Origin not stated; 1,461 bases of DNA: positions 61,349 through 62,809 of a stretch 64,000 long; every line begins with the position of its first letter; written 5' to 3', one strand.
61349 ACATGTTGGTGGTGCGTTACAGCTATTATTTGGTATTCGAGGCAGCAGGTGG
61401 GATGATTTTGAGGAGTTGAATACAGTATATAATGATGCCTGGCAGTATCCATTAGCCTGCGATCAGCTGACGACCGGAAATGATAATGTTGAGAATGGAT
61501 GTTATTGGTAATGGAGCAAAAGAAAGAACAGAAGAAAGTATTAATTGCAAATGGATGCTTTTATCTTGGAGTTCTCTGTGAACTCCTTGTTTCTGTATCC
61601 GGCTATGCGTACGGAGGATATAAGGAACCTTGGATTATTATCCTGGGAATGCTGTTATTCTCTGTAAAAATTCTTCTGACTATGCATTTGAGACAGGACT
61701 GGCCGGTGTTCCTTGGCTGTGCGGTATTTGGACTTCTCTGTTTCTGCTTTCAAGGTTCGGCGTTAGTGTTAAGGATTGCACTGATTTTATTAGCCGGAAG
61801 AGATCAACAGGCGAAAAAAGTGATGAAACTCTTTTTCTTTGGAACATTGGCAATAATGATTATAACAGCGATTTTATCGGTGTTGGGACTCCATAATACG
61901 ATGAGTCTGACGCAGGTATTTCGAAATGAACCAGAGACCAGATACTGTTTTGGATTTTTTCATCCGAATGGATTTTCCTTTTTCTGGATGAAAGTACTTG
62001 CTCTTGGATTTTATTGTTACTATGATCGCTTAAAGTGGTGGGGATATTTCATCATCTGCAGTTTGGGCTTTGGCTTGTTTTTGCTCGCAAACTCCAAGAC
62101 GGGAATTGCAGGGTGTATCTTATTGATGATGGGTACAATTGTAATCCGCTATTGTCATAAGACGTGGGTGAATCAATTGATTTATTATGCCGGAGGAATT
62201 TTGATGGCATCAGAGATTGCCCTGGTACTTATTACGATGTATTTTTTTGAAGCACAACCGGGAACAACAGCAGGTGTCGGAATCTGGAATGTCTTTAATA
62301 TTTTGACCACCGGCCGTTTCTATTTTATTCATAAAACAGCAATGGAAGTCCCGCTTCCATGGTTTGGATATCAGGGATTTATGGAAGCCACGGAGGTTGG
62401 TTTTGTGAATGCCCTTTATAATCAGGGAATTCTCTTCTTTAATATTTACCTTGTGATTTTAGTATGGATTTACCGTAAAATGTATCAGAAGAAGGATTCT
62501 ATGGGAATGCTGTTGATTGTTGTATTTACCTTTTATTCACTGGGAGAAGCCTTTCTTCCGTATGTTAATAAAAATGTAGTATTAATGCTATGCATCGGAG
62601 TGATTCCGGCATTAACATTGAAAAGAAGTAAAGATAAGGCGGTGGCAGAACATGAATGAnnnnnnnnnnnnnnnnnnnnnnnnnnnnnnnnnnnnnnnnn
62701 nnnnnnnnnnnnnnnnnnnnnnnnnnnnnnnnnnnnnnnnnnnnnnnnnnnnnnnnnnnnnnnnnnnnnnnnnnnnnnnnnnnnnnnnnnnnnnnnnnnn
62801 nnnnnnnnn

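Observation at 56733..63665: GT11 + GT10 fucosyltransferase pair behind a PglK-like flippase: possible Lewis/H-type glycan mimicry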

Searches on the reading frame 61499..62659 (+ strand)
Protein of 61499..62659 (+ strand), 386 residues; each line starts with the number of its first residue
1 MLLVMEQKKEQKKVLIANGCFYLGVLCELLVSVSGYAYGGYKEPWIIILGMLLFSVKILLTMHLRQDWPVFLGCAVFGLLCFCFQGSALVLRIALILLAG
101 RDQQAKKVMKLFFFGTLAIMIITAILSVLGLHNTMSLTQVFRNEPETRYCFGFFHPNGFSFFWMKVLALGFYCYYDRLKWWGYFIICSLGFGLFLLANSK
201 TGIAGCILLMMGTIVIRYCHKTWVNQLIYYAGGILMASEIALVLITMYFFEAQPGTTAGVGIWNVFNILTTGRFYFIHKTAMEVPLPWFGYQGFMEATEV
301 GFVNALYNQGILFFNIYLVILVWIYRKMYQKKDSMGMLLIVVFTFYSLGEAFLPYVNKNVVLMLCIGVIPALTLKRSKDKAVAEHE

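Call 4: search_protein_families(library=pfam, proteins=[window:61499-62659:+], max_evalue=0.01)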
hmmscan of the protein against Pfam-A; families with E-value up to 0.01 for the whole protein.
window:61499-62659:+ (386 aa): 0 families

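Call 9: search_protein_families(library=pfam, proteins=[window:61499-62659:+], max_evalue=0.1)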
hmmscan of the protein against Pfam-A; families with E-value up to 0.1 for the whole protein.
window:61499-62659:+ (386 aa): 0 families

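Call 18: search_protein_families(library=ncbifam, proteins=[window:61499-62659:+], max_evalue=0.01)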
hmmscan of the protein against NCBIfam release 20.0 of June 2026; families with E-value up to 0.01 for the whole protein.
window:61499-62659:+ (386 aa): 0 families

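Call 21: find_homologous_proteins(query=window:61499-62659:+, max_evalue=0.001)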
Query window:61499-62659:+ (386 aa): 74 proteins with E <= 0.001 among 8000 candidates.
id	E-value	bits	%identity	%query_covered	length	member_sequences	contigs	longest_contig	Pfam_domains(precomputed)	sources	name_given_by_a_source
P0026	1.1e-254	863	99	100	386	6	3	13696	-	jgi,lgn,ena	-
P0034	4.6e-111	390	51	96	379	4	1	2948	-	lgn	-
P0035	7.2e-111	389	52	91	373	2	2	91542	-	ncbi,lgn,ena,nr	ncbi:MAG: hypothetical protein K2J95_09615 [Lachnospiraceae bacterium]|nr:hypothetical protein [Lach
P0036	7.3e-111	389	53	91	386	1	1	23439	-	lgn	-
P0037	1.2e-110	388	53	91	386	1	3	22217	-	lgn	-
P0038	1.6e-110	388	53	91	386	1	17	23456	-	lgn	-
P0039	6.5e-110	386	53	91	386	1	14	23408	-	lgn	-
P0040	9.0e-110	386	51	96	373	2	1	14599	-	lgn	-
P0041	9.8e-110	386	51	96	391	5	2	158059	-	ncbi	-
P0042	1.5e-109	385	52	91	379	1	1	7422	-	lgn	-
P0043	2.4e-109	384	52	91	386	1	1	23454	-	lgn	-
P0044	8.3e-109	382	50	95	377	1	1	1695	-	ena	-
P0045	1.5e-108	382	51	96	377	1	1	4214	-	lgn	-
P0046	1.7e-108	381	51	95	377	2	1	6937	-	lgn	-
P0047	2.4e-108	381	52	90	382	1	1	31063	-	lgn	-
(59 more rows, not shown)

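Call 38: predict_structure(alignment_id=A1)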
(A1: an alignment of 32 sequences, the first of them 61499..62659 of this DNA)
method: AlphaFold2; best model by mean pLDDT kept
length: 386 residues; sequences in the alignment: 32
mean_pLDDT: 88.7   pTM: 0.87
mean pLDDT of the five models: 88.7, 88.6, 87.7, 87.2, 86.6
residues with pLDDT >= 90: 263; 70-90: 90; 50-70: 31; < 50: 2
segments of 3 or more residues with pLDDT < 50: none
pLDDT, mean of each block of 10 residues (from residue 1): 89 96 96 84 90 96 84 90 89 93 94 97 97 94 87 93 95 94 93 95 94 92 95 95 90 66 83 87 92 78 90 93 96 96 87 75 86 52 51
secondary structure, 60 per line:
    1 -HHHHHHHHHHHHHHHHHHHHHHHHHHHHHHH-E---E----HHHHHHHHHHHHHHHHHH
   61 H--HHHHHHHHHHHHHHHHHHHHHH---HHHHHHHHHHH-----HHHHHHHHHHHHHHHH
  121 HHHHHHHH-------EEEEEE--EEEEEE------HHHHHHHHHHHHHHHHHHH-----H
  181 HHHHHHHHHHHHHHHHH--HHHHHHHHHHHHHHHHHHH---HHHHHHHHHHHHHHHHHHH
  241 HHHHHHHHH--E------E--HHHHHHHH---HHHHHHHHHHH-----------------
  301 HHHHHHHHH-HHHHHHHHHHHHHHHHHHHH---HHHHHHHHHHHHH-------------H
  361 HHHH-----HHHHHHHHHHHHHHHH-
elements in order: H2-32 H43-61 H64-85 H89-99 H105-128 E136-141 E144-149 H156-174 H180-197 H200-218 H222-249 H262-269 H273-283 H301-309 H311-330 H334-346 H360-364 H370-385

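Call 41: fold_search(model_id=the predicted structure, library=pdb)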
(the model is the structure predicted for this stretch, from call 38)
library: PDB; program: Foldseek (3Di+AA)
matches with E <= 10: 85; with E <= 0.001: 0
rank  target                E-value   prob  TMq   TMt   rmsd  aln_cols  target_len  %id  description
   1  7tpg_B                1.8e-02  1.00  0.43  0.42   9.1       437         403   12  Single-Particle Cryo-EM Structure of the WaaL O-antigen ligase in its ligand bound state (released 2022-04-06)
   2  6pl5_A                1.3e-01  0.85  0.34  0.37  11.1       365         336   12  Structural coordination of polymerization and crosslinking by a peptidoglycan synthase complex (released 2020-03-18)
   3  6pl6_A                1.5e-01  0.90  0.36  0.40  10.7       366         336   12  Structural coordination of polymerization and crosslinking by a peptidoglycan synthase complex (released 2020-03-18)
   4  5v4l_C                7.7e-01  0.06  0.13  0.12  19.4       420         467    9  Cryptococcus neoformans adenylosuccinate lyase (released 2017-06-07)
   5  2ptq_B                9.1e-01  0.06  0.13  0.12  22.5       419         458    6  Crystal structure of Escherichia coli adenylosuccinate lyase mutant H171N with bound AMP and fumarate (released 2007-07-03)
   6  7vgf_A                1.3e+00  0.06  0.13  0.10  26.2       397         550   12  cryo-EM structure of AMP-PNP bound human ABCB7 (released 2022-02-16)
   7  5vgz_X                1.4e+00  0.21  0.20  0.20  17.6       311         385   11  Conformational Landscape of the p28-Bound Human Proteasome Regulatory Particle (released 2017-08-23)
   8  8qag_A                1.6e+00  0.11  0.19  0.22  18.4       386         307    8  X-ray crystal structure of a de novo designed single-chain parallel coiled-coil alpha-helical barrel with 6 inner heli (released 2024-07-03)
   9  5nxa_E                1.8e+00  0.04  0.14  0.12  20.3       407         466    7  Crystal structure of Neanderthal Adenylosuccinate Lyase (ADSL)in complex with its products AICAR and fumarate (released 2018-05-30)
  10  8qai_A                1.9e+00  0.10  0.22  0.23  18.6       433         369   11  X-ray crystal structure of a de novo designed single-chain parallel coiled-coil alpha-helical barrel with 7 inner heli (released 2024-07-03)
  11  9wji                  1.9e+00  0.04  0.12  0.12  21.5       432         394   12  Alkylsulfone-bound human VAChT (released 2025-11-05)
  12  6xns_A                2.1e+00  0.08  0.15  0.17  18.6       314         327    7  C3_crown-05 (released 2020-12-23)
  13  8vp5_B                2.2e+00  0.04  0.13  0.09  25.9       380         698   12  Cryo-EM structure of the ABC transporter PCAT1 bound with ADP and Substrate (released 2024-10-30)
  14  6k1q                  2.4e+00  0.03  0.12  0.11  25.6       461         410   12  Human endothelin receptor type-B in complex with inverse agonist IRL2500 (released 2019-07-17)
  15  9o53_A                2.6e+00  0.04  0.13  0.14  30.7       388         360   14  Cryo-EM structure of the human SK2-4 chimera/calmodulin channel complex bound to a small molecule inhibitor (released 2025-07-09)
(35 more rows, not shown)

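Call 42: search_protein_families(library=pfam, alignment_id=A1, max_evalue=0.01)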
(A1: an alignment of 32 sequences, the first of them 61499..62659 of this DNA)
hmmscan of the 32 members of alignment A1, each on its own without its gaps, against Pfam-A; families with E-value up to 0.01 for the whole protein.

A. member 1, window:61499-62659:+ (386 aa): 0 families

B. families by the number of members that match (of 32 scanned): 1 family
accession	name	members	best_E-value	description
PF04932.20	Wzy_C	8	7.8e-10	O-Antigen ligase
